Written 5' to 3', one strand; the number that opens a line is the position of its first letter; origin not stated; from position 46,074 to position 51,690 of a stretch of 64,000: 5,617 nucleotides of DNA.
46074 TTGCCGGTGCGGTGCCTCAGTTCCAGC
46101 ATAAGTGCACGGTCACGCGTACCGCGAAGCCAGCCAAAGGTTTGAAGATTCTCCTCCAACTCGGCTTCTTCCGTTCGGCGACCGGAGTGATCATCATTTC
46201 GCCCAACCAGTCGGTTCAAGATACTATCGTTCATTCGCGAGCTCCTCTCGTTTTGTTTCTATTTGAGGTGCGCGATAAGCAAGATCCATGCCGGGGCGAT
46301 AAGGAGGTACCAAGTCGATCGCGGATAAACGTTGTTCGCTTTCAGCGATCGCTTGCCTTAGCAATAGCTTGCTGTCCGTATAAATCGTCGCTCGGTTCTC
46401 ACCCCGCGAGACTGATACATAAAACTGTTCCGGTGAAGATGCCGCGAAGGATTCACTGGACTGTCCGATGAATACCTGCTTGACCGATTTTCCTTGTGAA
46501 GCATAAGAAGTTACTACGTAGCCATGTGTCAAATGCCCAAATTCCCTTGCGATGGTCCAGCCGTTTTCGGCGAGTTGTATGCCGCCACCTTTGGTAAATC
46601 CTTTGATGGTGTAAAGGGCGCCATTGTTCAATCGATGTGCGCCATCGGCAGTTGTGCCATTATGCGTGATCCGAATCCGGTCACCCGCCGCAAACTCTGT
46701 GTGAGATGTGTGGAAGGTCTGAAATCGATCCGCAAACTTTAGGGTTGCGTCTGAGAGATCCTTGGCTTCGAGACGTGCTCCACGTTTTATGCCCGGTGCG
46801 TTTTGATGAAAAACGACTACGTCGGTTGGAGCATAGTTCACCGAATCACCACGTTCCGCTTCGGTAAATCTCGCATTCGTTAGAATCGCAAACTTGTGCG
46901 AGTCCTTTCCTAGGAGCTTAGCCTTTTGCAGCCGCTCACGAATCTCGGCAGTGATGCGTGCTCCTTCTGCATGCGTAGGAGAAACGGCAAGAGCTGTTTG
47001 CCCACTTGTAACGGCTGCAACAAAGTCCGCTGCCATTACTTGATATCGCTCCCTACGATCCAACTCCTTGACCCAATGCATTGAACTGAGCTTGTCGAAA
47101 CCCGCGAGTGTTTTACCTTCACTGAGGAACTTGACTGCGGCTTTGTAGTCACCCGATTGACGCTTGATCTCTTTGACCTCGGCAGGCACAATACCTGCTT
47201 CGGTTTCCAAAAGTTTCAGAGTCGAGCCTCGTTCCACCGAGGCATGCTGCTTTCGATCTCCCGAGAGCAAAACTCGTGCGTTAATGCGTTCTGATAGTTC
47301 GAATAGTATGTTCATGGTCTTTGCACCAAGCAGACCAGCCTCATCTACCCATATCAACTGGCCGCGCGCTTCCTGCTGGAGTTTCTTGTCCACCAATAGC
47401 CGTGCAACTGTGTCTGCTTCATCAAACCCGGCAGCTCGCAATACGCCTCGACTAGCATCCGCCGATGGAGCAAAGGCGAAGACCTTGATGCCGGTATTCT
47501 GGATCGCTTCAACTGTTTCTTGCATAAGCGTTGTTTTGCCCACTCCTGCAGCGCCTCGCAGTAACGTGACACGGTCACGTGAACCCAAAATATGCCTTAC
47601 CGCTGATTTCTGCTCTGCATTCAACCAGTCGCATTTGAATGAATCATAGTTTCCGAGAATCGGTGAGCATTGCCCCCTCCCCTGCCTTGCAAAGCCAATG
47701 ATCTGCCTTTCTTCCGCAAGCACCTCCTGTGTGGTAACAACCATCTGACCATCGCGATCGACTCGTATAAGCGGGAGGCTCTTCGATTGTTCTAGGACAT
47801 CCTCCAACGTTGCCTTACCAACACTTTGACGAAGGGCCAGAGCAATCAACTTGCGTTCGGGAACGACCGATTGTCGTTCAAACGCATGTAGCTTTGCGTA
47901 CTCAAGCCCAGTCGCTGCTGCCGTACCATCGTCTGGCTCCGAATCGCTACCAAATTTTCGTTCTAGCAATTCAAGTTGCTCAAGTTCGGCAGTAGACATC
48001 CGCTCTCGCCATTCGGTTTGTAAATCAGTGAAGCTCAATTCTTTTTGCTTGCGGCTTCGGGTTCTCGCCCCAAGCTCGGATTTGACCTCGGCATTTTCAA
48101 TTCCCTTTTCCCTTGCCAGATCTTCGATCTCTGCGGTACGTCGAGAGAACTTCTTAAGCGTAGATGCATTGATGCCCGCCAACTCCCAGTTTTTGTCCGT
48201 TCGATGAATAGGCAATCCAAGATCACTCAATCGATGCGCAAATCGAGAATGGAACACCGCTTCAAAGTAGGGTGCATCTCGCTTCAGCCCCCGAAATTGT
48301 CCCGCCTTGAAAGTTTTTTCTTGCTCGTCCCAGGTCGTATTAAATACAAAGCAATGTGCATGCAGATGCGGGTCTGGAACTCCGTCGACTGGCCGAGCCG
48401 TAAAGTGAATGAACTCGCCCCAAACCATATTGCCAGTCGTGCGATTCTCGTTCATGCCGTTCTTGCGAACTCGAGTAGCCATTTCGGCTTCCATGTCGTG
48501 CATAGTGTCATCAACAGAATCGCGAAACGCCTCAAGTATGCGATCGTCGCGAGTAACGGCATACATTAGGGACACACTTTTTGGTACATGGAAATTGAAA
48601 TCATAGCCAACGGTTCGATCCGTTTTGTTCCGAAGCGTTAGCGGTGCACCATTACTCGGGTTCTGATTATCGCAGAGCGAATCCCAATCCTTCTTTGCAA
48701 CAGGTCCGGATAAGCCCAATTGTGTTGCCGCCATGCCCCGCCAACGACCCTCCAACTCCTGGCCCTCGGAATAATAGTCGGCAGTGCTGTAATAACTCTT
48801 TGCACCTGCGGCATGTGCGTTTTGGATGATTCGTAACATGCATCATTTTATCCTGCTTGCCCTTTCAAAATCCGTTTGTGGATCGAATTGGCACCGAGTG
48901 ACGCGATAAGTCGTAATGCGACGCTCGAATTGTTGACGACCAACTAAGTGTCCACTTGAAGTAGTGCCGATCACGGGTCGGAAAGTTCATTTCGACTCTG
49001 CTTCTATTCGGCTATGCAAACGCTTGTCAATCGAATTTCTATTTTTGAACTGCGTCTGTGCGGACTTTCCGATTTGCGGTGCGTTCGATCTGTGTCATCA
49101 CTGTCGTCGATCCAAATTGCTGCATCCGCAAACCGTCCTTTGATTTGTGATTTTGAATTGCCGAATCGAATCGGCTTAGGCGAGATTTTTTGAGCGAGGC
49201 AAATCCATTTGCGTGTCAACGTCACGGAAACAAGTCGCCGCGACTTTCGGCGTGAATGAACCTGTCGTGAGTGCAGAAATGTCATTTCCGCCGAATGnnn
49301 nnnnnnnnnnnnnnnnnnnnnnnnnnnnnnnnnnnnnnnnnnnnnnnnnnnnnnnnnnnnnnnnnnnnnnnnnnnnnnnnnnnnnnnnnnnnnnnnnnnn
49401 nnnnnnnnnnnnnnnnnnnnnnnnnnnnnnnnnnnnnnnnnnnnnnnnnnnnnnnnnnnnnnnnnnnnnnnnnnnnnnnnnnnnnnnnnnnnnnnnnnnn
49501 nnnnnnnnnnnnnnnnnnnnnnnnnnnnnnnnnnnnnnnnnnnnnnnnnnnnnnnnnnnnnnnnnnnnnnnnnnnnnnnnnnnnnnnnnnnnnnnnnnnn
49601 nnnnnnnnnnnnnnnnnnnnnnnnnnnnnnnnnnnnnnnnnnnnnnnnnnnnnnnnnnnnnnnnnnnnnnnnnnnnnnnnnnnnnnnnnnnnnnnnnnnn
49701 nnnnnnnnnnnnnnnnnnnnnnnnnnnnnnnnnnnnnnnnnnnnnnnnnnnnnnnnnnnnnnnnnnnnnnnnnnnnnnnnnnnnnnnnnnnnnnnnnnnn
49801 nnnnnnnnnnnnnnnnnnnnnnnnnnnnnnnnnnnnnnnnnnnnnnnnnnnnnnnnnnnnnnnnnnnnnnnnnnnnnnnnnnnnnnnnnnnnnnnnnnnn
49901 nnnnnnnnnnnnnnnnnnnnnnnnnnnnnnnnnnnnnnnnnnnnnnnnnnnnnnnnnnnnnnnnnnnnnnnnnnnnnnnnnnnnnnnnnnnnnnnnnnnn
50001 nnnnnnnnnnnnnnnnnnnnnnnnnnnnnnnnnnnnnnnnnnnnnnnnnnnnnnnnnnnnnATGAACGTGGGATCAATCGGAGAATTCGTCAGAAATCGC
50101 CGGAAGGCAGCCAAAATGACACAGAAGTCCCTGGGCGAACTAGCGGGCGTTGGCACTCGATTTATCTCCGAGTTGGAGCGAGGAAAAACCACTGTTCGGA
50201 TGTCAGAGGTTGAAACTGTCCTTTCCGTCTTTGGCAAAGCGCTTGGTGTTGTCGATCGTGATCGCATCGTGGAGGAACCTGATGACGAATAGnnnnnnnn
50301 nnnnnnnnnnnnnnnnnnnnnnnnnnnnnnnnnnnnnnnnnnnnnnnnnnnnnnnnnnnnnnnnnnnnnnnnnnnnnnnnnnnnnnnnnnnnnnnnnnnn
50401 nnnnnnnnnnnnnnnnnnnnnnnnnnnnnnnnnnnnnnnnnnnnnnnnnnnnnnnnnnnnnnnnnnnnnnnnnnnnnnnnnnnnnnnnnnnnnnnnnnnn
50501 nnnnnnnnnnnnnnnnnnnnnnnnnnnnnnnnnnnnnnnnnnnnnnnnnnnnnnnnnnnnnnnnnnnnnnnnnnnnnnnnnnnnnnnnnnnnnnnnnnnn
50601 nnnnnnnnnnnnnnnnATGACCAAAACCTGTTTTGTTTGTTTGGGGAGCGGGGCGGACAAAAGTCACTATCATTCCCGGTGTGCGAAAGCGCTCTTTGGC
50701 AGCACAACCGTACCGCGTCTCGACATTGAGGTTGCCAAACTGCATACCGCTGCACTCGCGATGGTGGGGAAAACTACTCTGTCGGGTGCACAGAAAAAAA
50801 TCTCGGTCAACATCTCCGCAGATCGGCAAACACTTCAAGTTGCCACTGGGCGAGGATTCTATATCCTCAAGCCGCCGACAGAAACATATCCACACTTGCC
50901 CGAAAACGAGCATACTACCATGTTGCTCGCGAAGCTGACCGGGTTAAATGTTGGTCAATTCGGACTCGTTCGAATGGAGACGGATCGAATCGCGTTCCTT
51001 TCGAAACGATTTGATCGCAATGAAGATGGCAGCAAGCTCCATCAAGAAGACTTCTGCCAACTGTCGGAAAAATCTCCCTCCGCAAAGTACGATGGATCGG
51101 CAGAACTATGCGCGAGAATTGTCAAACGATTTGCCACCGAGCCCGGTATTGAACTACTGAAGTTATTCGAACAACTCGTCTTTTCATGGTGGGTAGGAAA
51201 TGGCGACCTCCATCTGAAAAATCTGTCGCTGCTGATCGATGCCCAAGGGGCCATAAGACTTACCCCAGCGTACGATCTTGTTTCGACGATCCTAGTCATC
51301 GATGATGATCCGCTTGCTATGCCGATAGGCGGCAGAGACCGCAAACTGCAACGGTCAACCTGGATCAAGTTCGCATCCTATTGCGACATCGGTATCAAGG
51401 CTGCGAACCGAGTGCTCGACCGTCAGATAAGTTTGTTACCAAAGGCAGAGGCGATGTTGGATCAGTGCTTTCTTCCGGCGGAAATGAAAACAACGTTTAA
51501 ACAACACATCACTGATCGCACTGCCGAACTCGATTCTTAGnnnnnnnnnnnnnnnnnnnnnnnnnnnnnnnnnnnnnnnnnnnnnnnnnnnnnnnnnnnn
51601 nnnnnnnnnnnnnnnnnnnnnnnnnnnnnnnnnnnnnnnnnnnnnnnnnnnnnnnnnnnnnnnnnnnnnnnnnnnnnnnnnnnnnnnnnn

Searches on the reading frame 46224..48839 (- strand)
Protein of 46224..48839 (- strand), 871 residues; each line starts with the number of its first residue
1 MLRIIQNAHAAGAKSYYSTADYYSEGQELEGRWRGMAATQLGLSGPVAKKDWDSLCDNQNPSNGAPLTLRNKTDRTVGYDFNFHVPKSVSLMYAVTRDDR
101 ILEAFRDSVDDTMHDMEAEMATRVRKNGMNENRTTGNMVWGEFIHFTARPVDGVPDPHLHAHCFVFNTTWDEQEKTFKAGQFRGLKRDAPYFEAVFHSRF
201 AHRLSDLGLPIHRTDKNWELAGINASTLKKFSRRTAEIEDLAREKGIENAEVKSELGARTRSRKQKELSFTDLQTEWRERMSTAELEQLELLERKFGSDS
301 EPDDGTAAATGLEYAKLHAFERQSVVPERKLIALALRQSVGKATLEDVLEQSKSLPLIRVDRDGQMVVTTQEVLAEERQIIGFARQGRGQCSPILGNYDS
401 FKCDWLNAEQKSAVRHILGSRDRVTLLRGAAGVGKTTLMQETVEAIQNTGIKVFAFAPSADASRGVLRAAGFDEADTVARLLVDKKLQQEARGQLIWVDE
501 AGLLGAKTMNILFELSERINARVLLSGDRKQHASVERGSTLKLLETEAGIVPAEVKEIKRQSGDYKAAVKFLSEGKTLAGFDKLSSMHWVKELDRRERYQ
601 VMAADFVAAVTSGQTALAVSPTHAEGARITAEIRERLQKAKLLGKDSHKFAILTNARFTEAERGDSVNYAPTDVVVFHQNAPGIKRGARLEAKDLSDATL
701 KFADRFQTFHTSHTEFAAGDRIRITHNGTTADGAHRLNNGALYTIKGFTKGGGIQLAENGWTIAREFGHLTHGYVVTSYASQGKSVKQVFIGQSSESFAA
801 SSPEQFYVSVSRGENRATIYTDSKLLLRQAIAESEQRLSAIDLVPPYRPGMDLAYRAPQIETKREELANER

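Call 5: search_protein_families(library=pfam, proteins=[window:46224-48839:-], max_evalue=10)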
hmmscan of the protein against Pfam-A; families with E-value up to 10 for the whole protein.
window:46224-48839:- (871 aa): 31 families (the best 25 are shown)
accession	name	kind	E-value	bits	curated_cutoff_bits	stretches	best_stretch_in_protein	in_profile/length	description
PF08751.17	TrwC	-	3.4e-68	230.8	25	1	11-282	2-284/286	TrwC relaxase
PF13604.12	AAA_30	-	4e-44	151.1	27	1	406-594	2-190/191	AAA domain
PF13245.12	AAA_19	-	3.6e-11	43.8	25.1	1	410-535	1-132/134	AAA domain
PF01443.25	Viral_helicase1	-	2.9e-08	34.2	21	2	427-539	3-104/228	Viral superfamily 1 RNA helicase core domain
PF22232.2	TraI_hel_assoc_N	-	3.7e-08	34.3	27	1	430-527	2-99/99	TraI helicase-associated ssDNA bd, N-terminal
PF13401.12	AAA_22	-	6.4e-06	26.9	27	1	421-529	4-124/130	AAA domain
PF18272.6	ssDNA_TraI_N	-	2.1e-05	24.8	26.4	1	594-645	1-52/53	single-stranded DNA binding TraI N-terminal subdomain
PF25199.1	nSTAND_NTPase5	-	2.6e-05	24.5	34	1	419-535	38-139/145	Novel STAND NTPase 5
PF13086.12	AAA_11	-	0.00027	21.2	27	1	406-471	2-60/257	AAA domain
PF13191.12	AAA_16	-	0.0023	18.9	32.6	1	416-453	14-55/167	AAA ATPase domain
PF05729.18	NACHT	-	0.0028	17.9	26.7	1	423-450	1-28/167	NACHT domain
PF03266.21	NTPase_1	-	0.0035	17.7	23.9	1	427-455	4-32/168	NTPase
PF05872.18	HerA_C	-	0.0035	16.5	22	1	409-468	8-66/502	Helicase HerA-like C-terminal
PF13173.12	AAA_14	-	0.0042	17.5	27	1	422-542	2-112/129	AAA domain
PF24883.2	NPHP3_N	-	0.0057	17.3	24.8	1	403-456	3-56/164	Nephrocystin 3, N-terminal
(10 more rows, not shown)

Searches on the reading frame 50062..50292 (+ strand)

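Call 14: search_protein_families(library=pfam, proteins=[window:50062-50292:+], max_evalue=0.001)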
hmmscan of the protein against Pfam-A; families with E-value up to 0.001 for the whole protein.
window:50062-50292:+ (76 aa): 3 families
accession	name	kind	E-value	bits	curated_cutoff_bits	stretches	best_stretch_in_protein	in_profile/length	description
PF01381.28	HTH_3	-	3.9e-09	36.9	23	1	10-61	1-52/55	Helix-turn-helix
PF13560.12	HTH_31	-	1.7e-08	35.1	27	1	6-58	2-55/64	Helix-turn-helix domain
PF12844.13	HTH_19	-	0.00056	20.2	30.2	1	7-51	1-45/64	Helix-turn-helix domain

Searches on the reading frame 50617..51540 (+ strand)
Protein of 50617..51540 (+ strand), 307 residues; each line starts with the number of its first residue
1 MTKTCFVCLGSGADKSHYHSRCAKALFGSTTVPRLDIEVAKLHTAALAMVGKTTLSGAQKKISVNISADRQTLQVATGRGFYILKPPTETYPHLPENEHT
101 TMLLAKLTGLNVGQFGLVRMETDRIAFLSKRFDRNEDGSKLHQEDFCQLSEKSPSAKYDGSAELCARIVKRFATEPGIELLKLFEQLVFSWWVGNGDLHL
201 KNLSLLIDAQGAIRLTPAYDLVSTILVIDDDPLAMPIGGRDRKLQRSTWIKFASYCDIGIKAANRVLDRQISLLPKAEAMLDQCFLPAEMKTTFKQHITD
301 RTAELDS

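Call 14: search_protein_families(library=pfam, proteins=[window:50617-51540:+], max_evalue=0.001)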
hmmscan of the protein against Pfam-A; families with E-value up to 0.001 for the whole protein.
window:50617-51540:+ (307 aa): 1 family
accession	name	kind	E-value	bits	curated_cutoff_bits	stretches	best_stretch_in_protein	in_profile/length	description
PF07804.18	HipA_C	-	1.2e-48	166.1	30.5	1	54-270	2-205/213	HipA-like C-terminal domain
